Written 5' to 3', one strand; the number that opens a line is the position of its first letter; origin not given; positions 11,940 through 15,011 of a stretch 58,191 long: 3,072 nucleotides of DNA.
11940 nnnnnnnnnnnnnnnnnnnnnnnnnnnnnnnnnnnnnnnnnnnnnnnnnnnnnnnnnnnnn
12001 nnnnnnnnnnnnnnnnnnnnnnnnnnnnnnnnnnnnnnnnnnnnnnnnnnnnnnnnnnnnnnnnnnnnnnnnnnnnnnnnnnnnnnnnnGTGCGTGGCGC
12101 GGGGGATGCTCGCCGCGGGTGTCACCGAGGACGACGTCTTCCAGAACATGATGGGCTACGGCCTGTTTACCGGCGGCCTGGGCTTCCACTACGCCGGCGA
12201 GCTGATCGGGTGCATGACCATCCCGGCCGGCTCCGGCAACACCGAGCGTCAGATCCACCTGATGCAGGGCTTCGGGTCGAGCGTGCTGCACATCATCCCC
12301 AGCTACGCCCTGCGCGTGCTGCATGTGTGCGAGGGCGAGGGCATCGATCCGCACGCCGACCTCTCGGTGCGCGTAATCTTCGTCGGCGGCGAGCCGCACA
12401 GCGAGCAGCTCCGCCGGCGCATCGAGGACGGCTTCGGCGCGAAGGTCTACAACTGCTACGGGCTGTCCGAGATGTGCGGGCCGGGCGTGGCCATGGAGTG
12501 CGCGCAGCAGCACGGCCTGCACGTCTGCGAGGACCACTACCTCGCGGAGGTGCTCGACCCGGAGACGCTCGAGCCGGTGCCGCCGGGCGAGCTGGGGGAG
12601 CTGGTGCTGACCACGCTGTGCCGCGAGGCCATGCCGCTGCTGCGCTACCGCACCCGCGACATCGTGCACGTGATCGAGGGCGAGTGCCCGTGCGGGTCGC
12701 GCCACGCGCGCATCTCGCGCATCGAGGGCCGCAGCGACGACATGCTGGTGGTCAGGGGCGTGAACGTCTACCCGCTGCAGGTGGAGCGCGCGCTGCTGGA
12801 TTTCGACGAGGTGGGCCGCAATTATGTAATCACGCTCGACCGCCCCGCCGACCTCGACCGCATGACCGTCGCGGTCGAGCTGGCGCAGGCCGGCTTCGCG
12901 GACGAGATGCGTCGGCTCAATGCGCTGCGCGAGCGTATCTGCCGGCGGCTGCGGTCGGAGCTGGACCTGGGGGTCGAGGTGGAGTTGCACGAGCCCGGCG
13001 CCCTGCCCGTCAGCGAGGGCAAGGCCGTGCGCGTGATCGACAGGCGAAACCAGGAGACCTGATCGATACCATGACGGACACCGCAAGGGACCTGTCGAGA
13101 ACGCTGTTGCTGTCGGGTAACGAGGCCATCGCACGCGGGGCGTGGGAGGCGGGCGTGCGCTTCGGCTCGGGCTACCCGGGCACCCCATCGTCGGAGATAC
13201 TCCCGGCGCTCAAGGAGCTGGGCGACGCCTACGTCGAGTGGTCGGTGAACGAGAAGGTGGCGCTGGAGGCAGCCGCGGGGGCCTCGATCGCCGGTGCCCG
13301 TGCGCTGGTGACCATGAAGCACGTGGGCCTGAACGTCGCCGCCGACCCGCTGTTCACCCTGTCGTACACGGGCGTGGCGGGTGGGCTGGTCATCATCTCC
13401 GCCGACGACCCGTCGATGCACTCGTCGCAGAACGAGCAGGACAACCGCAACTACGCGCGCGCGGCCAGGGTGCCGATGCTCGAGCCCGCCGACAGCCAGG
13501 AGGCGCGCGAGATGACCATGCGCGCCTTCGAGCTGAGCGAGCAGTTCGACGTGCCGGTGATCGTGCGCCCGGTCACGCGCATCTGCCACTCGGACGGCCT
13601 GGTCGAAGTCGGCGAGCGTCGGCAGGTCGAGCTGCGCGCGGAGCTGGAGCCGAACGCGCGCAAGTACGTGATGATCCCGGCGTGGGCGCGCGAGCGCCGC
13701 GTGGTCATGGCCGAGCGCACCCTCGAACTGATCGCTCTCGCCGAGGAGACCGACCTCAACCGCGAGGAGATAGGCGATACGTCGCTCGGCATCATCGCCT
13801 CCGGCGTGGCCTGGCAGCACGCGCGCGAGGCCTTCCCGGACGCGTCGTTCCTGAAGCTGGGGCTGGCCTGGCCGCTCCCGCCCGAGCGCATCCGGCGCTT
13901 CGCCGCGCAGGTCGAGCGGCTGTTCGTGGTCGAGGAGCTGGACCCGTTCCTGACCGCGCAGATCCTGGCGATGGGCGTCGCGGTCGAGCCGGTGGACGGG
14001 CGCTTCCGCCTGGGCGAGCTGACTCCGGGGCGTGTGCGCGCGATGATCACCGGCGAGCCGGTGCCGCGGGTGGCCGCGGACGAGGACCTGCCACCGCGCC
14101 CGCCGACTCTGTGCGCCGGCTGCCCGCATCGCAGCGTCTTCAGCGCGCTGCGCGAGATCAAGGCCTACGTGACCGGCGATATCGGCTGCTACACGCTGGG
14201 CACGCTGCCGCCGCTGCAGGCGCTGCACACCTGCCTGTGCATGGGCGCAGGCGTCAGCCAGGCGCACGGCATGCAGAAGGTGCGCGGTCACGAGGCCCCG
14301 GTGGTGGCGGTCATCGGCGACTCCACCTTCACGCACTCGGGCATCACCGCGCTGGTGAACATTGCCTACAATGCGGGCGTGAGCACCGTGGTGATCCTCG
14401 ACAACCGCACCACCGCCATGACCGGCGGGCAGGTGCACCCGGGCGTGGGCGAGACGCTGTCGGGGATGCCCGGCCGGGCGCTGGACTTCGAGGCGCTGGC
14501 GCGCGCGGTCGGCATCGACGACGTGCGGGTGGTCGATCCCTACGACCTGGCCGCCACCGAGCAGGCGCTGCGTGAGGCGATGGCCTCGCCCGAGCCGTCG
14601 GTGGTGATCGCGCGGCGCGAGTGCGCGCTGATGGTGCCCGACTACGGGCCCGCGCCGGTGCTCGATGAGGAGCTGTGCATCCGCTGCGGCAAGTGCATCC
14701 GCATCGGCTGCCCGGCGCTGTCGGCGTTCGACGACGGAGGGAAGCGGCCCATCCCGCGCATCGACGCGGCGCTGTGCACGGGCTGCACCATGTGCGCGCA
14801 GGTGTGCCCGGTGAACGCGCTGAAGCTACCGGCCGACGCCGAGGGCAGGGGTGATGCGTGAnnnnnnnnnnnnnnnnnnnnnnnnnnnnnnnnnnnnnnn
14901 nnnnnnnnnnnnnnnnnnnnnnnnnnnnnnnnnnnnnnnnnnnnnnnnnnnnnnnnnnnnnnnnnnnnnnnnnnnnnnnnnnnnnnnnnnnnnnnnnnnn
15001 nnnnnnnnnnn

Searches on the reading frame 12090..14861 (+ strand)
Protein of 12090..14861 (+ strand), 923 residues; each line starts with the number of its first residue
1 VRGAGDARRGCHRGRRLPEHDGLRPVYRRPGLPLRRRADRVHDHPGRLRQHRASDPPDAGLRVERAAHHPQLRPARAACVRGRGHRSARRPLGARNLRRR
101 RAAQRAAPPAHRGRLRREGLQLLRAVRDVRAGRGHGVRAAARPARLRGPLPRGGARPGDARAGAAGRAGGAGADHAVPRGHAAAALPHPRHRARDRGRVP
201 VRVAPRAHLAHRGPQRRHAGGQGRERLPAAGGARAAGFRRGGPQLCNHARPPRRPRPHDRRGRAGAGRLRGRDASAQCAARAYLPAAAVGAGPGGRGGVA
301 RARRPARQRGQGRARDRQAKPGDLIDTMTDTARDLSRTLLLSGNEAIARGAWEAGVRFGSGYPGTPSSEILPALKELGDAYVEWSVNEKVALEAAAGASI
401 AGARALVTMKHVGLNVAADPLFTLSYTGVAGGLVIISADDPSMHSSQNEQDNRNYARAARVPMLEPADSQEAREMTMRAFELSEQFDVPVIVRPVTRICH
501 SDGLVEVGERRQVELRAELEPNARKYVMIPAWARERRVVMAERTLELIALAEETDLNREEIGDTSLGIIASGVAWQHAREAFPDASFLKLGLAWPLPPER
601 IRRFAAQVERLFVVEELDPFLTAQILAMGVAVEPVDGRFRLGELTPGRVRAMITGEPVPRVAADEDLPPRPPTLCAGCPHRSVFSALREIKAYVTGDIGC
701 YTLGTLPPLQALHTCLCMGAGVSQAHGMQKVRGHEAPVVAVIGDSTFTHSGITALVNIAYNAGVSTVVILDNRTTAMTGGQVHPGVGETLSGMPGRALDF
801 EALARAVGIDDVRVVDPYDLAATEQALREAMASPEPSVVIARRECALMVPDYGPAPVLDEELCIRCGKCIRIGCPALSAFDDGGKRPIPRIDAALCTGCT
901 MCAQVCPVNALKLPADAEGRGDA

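Call 51: search_protein_families(library=pfam, proteins=[window:12090-14861:+], max_evalue=0.001)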
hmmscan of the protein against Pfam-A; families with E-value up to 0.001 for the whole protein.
window:12090-14861:+ (923 aa): 9 families
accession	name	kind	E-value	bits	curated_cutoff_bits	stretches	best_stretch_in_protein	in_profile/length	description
PF02775.26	TPP_enzyme_C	-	8.7e-25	87.7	21.9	1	697-840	1-150/151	Thiamine pyrophosphate enzyme, C-terminal TPP binding domain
PF01855.24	POR_N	-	7e-15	55.8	27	1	350-515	2-176/231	Pyruvate flavodoxin/ferredoxin oxidoreductase, thiamine diP-bdg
PF00037.32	Fer4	-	3.1e-10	39.9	21.1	1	890-912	2-24/24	4Fe-4S binding domain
PF14697.11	Fer4_21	-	1.3e-09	38.5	35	1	858-912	3-58/59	4Fe-4S dicluster domain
PF12837.12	Fer4_6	-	1.8e-08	34.3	25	1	888-911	1-24/24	4Fe-4S binding domain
PF12797.12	Fer4_2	-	4e-07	30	24.5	0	888-908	2-22/22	4Fe-4S binding domain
PF13237.11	Fer4_10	-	4.4e-07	30.2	25.5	1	856-907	2-53/53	4Fe-4S dicluster domain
PF12838.12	Fer4_7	-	7e-07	30.1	27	1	863-910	2-52/52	4Fe-4S dicluster domain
PF13187.11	Fer4_9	-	0.00011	22.5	27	1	863-910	2-51/52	4Fe-4S dicluster domain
